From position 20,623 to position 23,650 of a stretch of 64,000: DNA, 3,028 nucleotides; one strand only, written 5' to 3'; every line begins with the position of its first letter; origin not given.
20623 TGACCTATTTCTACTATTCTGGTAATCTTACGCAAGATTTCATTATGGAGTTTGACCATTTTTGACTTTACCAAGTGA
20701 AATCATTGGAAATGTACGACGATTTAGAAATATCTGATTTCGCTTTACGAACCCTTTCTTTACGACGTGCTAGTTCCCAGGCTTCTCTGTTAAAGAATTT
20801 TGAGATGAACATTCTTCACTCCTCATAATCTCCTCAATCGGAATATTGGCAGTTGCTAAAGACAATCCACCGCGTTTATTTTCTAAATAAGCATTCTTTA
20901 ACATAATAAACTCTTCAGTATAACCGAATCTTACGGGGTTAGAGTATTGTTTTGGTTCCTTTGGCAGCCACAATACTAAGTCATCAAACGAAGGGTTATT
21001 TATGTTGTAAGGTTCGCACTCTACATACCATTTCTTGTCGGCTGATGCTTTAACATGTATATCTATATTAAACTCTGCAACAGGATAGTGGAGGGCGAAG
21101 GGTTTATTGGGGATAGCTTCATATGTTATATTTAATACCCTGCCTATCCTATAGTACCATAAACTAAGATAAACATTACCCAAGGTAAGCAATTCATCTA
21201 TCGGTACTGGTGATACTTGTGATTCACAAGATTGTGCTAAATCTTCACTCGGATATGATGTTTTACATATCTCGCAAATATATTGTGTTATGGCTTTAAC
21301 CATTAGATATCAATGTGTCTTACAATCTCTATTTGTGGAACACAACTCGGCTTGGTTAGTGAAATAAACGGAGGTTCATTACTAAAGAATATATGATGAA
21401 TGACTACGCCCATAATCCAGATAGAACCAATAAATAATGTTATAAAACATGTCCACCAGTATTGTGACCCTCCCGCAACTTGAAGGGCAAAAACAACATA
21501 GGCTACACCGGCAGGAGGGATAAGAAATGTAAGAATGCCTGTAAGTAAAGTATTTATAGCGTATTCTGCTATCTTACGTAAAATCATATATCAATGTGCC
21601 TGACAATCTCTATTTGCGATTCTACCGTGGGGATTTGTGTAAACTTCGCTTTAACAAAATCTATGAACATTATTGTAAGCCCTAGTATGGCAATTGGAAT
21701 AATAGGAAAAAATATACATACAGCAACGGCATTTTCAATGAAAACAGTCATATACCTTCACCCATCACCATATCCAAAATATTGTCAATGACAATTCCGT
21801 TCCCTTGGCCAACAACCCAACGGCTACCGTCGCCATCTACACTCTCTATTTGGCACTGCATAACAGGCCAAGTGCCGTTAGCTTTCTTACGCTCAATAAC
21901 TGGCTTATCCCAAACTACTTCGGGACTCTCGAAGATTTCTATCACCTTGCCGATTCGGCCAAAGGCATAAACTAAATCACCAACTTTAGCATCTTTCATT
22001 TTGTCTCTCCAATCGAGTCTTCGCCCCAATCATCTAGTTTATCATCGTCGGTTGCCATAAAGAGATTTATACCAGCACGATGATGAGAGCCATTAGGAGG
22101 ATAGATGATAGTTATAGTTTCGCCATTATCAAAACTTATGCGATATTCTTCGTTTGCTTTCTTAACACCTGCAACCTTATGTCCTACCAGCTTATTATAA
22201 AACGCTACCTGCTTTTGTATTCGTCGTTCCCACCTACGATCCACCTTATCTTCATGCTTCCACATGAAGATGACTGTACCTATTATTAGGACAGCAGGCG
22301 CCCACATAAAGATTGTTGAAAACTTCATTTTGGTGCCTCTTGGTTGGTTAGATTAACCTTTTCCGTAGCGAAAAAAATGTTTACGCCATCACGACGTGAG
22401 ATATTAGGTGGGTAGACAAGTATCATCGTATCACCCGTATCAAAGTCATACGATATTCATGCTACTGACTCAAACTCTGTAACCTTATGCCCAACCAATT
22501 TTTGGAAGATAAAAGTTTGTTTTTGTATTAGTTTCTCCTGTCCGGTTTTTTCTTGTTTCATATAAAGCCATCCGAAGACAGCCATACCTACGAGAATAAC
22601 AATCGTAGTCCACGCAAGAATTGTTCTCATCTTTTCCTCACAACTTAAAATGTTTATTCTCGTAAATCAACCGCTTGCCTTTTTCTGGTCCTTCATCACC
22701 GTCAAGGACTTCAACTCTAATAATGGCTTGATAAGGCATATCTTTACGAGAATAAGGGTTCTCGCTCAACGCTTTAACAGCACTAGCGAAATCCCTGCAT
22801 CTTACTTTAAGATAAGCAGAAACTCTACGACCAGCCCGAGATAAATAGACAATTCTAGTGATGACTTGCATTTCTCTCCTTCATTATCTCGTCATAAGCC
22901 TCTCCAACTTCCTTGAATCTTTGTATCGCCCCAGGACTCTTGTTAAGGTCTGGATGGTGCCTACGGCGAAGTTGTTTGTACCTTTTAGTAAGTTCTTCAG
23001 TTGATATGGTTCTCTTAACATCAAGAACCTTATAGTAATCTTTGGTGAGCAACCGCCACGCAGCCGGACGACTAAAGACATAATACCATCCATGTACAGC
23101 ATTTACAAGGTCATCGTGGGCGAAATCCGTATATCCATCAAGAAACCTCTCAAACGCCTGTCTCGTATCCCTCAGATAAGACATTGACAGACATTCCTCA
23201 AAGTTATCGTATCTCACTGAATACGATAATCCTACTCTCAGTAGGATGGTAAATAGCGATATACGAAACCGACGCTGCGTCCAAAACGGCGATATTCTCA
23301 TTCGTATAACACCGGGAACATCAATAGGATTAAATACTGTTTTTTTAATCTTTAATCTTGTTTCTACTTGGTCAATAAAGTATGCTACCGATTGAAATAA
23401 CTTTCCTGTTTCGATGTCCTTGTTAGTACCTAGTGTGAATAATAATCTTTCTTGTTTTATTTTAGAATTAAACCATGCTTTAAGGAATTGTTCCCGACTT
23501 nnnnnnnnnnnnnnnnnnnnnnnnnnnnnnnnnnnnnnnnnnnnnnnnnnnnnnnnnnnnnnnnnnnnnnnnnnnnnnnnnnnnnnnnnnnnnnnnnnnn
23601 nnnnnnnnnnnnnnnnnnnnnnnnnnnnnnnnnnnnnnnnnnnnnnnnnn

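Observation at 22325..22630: Tandem paralog split by a single in-frame TGA (nonsense decay or programmed readthrough/recoding)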

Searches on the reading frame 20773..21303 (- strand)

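Call 38: search_protein_families(library=phrogs, proteins=[window:20773-21303:-], max_evalue=0.1)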
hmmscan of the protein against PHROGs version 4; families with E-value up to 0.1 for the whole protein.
window:20773-21303:- (177 aa): 1 family
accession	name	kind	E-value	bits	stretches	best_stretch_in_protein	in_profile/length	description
phrog_28688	-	unknown function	0.023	15.8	0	88-149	29-88/145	-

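Call 39: search_protein_families(library=pfam, proteins=[window:20773-21303:-], max_evalue=0.1)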
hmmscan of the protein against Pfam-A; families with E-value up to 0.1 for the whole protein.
window:20773-21303:- (177 aa): 1 family
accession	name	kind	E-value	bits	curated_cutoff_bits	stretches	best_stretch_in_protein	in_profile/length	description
PF12874.13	zf-met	-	0.037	14.8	21.2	1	8-25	1-18/25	Zinc-finger of C2H2 type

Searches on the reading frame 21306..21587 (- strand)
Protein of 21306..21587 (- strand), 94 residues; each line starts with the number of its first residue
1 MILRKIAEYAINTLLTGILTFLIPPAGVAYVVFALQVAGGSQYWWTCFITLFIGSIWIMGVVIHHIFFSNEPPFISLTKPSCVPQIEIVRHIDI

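Call 38: search_protein_families(library=phrogs, proteins=[window:21306-21587:-], max_evalue=0.1)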
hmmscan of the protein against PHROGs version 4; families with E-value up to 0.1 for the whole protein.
window:21306-21587:- (94 aa): 0 families

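Call 39: search_protein_families(library=pfam, proteins=[window:21306-21587:-], max_evalue=0.1)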
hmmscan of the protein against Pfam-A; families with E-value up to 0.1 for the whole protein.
window:21306-21587:- (94 aa): 1 family
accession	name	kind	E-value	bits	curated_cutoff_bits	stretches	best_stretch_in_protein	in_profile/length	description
PF00487.30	FA_desaturase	-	0.087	13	29.7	1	14-67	135-186/253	Fatty acid desaturase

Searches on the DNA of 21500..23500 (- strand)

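Call 3: search_dna_similar(query=window:21700-23000:-, collection=phages, mode=near, max_rows=40)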
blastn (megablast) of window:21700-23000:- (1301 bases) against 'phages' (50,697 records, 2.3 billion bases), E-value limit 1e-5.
No match.

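Call 48: search_rna_families(source=window, start=21500, end=23500, threshold=evalue, max_evalue=10)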
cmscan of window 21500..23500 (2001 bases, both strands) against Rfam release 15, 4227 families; matches with E-value up to 10: 4.
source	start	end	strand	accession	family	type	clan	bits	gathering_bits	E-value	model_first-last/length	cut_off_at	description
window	23321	23414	-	RF01190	snR50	Gene; snRNA; snoRNA; CD-box;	-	20.1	45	5.8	1-89/89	no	Small nucleolar RNA snR50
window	22077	22110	+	RF01304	sR5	Gene; snRNA; snoRNA; CD-box;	-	18.7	40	0.19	1-53/53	no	Small nucleolar RNA sR5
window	22090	22151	+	RF03001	leuA-Halobacteria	Cis-reg;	-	18.1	47.9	0.99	1-53/53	no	leuA-Halobacteria RNA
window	21696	21771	-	RF02520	mir-965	Gene; miRNA;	-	17.5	43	3.5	1-76/76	no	mir-965 microRNA precursor family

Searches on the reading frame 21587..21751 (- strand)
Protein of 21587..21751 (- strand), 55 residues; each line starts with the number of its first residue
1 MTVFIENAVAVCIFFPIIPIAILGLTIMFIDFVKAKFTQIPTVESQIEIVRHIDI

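Call 38: search_protein_families(library=phrogs, proteins=[window:21587-21751:-], max_evalue=0.1)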
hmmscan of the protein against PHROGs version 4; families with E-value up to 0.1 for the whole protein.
window:21587-21751:- (55 aa): 1 family
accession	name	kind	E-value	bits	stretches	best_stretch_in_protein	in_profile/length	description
phrog_27398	-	tail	0.0057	17.1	1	3-50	184-231/434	tail protein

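Call 39: search_protein_families(library=pfam, proteins=[window:21587-21751:-], max_evalue=0.1)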
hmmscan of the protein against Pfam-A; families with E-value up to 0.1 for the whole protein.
window:21587-21751:- (55 aa): 0 families

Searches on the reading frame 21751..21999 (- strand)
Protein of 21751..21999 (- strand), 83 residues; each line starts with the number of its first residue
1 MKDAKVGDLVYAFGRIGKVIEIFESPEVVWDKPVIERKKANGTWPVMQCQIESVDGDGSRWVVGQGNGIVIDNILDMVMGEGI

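Call 38: search_protein_families(library=phrogs, proteins=[window:21751-21999:-], max_evalue=0.1)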
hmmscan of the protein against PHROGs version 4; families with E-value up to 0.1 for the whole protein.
window:21751-21999:- (83 aa): 0 families

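Call 39: search_protein_families(library=pfam, proteins=[window:21751-21999:-], max_evalue=0.1)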
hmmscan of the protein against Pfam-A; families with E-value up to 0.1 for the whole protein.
window:21751-21999:- (83 aa): 1 family
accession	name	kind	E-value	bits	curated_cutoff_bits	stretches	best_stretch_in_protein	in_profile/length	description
PF00467.35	KOW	-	0.076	13.3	22.3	0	14-29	14-27/32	KOW motif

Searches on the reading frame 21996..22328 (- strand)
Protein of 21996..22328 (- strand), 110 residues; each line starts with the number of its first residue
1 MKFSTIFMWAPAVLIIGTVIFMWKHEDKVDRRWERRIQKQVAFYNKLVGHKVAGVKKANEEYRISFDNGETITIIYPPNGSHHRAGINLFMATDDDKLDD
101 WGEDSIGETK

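Call 13: find_homologous_proteins(query=window:21996-22328:-, max_evalue=0.01)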
Query window:21996-22328:- (110 aa): 1 proteins with E <= 0.01 among 1 candidates.
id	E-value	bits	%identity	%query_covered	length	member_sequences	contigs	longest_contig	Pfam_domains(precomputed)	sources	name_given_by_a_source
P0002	4.3e-70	251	100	100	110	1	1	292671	-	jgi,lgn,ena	-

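Call 31: find_encoding_contigs(protein=window:21996-22328:-, flank=3000, max_places=10)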
Protein window:21996-22328:- (110 aa): 3 contigs read that carry it; 1 place shown.
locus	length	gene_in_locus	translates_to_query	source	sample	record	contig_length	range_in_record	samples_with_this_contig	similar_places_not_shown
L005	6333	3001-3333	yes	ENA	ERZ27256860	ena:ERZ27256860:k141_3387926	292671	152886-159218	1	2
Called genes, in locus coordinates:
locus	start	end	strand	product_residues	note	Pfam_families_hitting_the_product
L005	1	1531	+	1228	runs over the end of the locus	-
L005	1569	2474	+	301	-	PF00226:DnaJ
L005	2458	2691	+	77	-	-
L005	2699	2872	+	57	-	-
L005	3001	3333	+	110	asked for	-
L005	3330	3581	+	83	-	-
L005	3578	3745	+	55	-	-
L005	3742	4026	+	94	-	-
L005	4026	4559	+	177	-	-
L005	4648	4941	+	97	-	-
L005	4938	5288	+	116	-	-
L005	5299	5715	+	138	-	-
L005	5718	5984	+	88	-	-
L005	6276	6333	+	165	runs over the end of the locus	-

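Call 38: search_protein_families(library=phrogs, proteins=[window:21999-22328:-], max_evalue=0.1)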
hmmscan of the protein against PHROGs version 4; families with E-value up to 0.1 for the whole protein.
window:21999-22328:- (110 aa): 0 families

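Call 39: search_protein_families(library=pfam, proteins=[window:21999-22328:-], max_evalue=0.1)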
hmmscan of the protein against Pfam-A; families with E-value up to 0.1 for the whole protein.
window:21999-22328:- (110 aa): 1 family
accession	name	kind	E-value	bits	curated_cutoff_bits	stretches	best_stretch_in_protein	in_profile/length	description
PF00903.31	Glyoxalase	-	0.02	15.7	20.6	1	36-101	11-84/121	Glyoxalase/Bleomycin resistance protein/Dioxygenase superfamily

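Call 46: predict_structure(alignment_id=A5)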
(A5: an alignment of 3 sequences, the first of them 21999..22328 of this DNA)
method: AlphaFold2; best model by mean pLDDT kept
length: 110 residues; sequences in the alignment: 3
mean_pLDDT: 52.4   pTM: 0.30
mean pLDDT of the five models: 52.4, 48.6, 48.4, 47.4, 46.1
residues with pLDDT >= 90: 0; 70-90: 1; 50-70: 71; < 50: 38
segments of 3 or more residues with pLDDT < 50: 77-110
pLDDT, mean of each block of 10 residues (from residue 1): 54 66 58 61 57 53 58 50 42 42 36
secondary structure, 60 per line:
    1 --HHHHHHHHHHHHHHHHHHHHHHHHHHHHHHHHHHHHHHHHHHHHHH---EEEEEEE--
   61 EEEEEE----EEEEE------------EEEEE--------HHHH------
elements in order: H3-48 E52-58 E61-66 E71-75 E88-92 H101-104

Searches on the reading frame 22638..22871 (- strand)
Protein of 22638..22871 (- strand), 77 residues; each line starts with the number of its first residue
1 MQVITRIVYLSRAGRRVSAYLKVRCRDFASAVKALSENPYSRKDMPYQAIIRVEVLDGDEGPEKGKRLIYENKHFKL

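Call 32: find_encoding_contigs(protein=window:22638-22871:-, flank=3000, max_places=10)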
Protein window:22638-22871:- (77 aa): 3 contigs read that carry it; 1 place shown.
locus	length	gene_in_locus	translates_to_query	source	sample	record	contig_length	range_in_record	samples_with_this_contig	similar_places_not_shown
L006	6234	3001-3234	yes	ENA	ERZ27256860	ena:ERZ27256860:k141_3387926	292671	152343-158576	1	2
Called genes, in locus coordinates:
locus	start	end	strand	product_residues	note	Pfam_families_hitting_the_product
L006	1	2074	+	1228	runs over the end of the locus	-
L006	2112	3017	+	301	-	PF00226:DnaJ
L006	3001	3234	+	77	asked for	-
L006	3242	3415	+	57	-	-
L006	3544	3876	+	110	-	-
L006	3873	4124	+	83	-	-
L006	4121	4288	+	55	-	-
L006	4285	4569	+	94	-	-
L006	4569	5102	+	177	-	-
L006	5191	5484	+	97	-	-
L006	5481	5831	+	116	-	-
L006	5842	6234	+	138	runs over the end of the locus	-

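Call 38: search_protein_families(library=phrogs, proteins=[window:22641-22871:-], max_evalue=0.1)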
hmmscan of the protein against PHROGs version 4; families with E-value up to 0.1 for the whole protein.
window:22641-22871:- (77 aa): 0 families

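Call 39: search_protein_families(library=pfam, proteins=[window:22641-22871:-], max_evalue=0.1)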
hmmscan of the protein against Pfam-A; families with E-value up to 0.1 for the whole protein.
window:22641-22871:- (77 aa): 1 family
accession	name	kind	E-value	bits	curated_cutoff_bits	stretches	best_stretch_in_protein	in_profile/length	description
PF17151.10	CHASE7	-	0.082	13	27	1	4-48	131-175/187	Periplasmic sensor domain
